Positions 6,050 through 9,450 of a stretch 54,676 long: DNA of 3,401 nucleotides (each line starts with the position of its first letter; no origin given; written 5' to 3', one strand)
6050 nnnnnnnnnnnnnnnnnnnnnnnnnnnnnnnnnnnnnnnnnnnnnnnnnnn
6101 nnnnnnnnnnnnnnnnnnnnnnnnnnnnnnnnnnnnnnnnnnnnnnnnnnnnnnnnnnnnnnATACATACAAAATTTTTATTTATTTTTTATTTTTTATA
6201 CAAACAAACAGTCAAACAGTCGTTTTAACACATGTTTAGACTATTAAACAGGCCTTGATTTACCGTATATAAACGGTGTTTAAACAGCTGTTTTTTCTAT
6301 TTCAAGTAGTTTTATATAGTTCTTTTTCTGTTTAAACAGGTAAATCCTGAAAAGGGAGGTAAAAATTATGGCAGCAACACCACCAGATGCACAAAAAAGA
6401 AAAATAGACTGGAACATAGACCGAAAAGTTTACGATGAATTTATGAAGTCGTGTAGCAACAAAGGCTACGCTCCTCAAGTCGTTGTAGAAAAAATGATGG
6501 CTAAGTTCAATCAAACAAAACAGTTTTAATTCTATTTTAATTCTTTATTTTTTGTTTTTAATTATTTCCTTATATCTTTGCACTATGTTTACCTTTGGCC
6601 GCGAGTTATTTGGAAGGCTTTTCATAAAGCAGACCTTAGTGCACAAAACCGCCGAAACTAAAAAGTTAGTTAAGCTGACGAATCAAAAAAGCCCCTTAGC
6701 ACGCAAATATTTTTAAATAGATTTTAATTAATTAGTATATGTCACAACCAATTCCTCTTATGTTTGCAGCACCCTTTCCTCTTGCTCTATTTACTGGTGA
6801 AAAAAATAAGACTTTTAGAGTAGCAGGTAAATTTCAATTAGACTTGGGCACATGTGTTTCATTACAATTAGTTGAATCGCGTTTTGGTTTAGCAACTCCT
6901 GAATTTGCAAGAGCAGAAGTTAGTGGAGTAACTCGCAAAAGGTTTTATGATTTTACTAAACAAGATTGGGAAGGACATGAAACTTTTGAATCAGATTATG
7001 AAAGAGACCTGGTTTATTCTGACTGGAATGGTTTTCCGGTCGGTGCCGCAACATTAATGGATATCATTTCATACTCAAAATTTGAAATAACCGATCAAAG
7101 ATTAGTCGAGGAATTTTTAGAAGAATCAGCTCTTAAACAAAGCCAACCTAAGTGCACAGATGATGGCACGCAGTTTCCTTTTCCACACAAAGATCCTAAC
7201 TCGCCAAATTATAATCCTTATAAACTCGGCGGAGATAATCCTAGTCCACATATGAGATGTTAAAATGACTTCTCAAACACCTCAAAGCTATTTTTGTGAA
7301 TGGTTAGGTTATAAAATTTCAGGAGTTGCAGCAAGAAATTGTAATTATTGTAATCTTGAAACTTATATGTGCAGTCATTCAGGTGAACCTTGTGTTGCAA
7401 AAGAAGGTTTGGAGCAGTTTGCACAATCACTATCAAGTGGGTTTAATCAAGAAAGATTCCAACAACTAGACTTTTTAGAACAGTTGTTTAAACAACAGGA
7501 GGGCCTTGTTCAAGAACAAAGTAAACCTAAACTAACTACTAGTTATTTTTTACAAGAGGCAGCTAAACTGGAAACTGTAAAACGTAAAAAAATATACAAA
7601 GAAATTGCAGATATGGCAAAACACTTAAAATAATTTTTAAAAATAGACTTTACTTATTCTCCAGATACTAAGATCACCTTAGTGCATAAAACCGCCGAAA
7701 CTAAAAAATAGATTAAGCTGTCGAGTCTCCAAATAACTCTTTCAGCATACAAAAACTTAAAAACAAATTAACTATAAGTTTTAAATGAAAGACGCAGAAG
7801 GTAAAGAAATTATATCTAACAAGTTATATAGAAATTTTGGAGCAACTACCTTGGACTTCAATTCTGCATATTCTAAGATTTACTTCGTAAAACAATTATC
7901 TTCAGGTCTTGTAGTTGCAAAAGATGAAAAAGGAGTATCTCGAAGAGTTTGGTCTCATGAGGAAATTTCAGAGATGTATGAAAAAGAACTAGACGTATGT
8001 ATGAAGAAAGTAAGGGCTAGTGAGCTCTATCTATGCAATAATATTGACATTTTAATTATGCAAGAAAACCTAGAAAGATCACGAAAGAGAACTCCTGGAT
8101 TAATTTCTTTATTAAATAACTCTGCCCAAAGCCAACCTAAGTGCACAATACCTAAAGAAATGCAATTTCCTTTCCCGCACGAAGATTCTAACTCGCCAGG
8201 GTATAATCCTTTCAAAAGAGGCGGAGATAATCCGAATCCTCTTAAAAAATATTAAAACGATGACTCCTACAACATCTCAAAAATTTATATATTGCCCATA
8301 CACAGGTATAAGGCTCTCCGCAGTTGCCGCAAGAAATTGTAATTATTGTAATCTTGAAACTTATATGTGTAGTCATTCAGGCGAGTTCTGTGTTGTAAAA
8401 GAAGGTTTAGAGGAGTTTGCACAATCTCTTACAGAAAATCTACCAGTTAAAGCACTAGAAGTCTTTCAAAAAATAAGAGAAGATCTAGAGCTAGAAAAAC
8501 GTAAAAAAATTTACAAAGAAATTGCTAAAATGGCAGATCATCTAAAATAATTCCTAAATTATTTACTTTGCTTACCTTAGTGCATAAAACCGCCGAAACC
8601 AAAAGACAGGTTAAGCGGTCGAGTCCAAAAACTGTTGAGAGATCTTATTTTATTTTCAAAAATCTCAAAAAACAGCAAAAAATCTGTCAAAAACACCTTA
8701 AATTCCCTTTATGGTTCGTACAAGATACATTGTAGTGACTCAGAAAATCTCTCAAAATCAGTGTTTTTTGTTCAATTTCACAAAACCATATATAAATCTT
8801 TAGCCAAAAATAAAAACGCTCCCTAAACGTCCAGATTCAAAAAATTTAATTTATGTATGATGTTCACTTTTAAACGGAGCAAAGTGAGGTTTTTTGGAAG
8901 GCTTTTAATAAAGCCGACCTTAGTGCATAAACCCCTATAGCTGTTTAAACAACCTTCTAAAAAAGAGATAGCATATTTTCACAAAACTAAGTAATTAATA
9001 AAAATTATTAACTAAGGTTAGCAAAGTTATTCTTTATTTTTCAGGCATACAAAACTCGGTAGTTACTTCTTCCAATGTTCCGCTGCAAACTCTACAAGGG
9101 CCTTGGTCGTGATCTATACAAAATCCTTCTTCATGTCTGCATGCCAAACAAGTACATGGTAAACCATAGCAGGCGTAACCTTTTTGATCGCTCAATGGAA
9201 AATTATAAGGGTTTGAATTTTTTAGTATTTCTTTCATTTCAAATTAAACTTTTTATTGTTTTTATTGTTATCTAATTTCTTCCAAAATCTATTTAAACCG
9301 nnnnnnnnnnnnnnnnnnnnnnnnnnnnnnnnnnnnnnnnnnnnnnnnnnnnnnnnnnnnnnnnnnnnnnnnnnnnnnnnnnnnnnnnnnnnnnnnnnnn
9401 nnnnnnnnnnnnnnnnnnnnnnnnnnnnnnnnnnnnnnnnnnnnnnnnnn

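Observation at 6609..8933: Tandem 'head-swapped' two-gene cassettes: variable-head protein with a constant Pro/Asn-rich tail, plus a small 5-Cys partner, each behind a repeated leader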

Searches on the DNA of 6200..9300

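Call 80: search_rna_families(source=window, start=6200, end=9300, threshold=evalue, max_evalue=1)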
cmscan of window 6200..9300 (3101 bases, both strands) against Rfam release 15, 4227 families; matches with E-value up to 1: 1.
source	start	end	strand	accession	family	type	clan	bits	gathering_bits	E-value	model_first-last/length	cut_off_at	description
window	7131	7263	+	RF04188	Hovlinc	Gene; ribozyme;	-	20.1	42.3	0.66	1-170/170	no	Hovlinc ribozyme (hominin vlincRNA-located)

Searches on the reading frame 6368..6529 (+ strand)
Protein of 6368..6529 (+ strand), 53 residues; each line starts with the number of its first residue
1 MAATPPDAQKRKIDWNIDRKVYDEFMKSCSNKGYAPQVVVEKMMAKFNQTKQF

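Call 6: search_protein_families(library=pfam, proteins=[window:6368-6529:+], max_evalue=1)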
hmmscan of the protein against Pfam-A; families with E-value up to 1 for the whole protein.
window:6368-6529:+ (53 aa): 1 family
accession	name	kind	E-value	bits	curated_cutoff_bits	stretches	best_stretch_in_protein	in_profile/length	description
PF13169.11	Poxvirus_B22R_N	-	0.038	14.9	25.8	1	11-40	48-79/89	Poxvirus B22R protein N-terminal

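Call 7: search_protein_families(library=phrogs, proteins=[window:6368-6529:+], max_evalue=1)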
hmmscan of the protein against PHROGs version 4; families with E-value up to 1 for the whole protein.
window:6368-6529:+ (53 aa): 0 families

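Call 82: search_protein_families(library=padloc, proteins=[window:6368-6529:+], max_evalue=0.01)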
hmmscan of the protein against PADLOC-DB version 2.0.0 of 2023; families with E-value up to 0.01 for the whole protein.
window:6368-6529:+ (53 aa): 0 families

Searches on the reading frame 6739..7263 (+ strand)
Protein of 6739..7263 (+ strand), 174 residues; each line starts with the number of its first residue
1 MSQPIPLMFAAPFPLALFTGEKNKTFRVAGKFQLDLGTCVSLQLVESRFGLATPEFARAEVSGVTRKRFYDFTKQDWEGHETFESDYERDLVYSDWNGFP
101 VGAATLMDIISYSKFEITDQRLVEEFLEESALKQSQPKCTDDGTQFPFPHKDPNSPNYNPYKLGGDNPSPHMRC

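Call 6: search_protein_families(library=pfam, proteins=[window:6739-7263:+], max_evalue=1)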
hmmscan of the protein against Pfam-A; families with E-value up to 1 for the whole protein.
window:6739-7263:+ (174 aa): 0 families

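Call 7: search_protein_families(library=phrogs, proteins=[window:6739-7263:+], max_evalue=1)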
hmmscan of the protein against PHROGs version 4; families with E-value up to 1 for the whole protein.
window:6739-7263:+ (174 aa): 0 families

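Call 31: find_homologous_proteins(query=window:6739-7263:+, max_evalue=0.01)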
Query window:6739-7263:+ (174 aa): 4 proteins with E <= 0.01 among 31 candidates.
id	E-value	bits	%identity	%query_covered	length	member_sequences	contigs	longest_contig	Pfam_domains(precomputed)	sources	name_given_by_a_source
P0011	2.1e-116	404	100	100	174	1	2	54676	-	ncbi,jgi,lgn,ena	-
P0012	4.4e-60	221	58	99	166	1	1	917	-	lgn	-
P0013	2.2e-53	199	59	100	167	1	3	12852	-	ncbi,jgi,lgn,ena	jgi:hypothetical protein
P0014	1.8e-13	69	43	68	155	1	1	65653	-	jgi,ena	-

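Call 39: predict_structure(alignment_id=A3)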
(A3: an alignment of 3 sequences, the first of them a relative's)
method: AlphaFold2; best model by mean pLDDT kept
length: 174 residues; sequences in the alignment: 3
mean_pLDDT: 38.5   pTM: 0.34
mean pLDDT of the five models: 38.5, 34.0, 31.4, 31.3, 26.9
residues with pLDDT >= 90: 0; 70-90: 0; 50-70: 33; < 50: 141
segments of 3 or more residues with pLDDT < 50: 1-33, 44-53, 65-109, 126-174
pLDDT, mean of each block of 10 residues (from residue 1): 26 30 30 50 43 51 43 35 29 27 37 53 48 32 36 45 40 35
secondary structure, 60 per line:
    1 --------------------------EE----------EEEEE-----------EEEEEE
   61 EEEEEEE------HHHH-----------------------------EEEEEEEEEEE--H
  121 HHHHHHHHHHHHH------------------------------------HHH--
elements in order: E39-43 E55-67 H74-77 E107-117 H120-133

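Call 61: search_protein_families(library=ncbifam, proteins=[window:6739-7263:+], max_evalue=0.01)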
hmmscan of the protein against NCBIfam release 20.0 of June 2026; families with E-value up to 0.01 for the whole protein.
window:6739-7263:+ (174 aa): 0 families

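Call 72: search_solved_structures(query=A3, max_evalue=10, show_alignments=2)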
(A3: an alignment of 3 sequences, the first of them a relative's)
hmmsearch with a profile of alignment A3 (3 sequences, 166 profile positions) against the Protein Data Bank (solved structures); distinct sequences matched with E-value up to 10: 1.
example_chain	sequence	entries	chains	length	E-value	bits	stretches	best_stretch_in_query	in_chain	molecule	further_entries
1q9c_A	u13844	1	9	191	1.4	12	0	114-142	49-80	Son of sevenless protein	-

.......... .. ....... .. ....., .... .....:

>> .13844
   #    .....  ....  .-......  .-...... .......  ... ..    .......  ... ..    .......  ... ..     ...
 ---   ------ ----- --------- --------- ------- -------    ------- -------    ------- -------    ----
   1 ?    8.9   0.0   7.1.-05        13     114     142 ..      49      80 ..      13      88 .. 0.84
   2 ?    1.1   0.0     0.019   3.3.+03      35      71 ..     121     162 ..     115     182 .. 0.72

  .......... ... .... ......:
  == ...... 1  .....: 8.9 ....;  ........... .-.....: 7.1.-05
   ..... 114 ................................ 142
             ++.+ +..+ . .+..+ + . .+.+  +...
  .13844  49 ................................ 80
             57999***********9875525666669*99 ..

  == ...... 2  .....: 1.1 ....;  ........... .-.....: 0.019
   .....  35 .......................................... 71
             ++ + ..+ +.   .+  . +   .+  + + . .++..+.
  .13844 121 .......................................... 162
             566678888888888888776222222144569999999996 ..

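Call 82: search_protein_families(library=padloc, proteins=[window:6739-7263:+], max_evalue=0.01)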
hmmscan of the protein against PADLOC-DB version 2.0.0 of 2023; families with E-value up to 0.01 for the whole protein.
window:6739-7263:+ (174 aa): 0 families

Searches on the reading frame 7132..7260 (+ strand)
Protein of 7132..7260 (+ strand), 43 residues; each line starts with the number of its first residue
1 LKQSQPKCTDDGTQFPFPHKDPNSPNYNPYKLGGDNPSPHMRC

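Call 79: find_homologous_proteins(query=A5, max_evalue=1)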
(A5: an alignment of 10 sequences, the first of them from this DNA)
Query A5 (10 sequences): 10 candidates shared short words with the query, none scored E <= 1.
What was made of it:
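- Tried and rejected: Tail-profile search of 5.8e9 proteins: nothing significant, because the query is too short (call 79).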
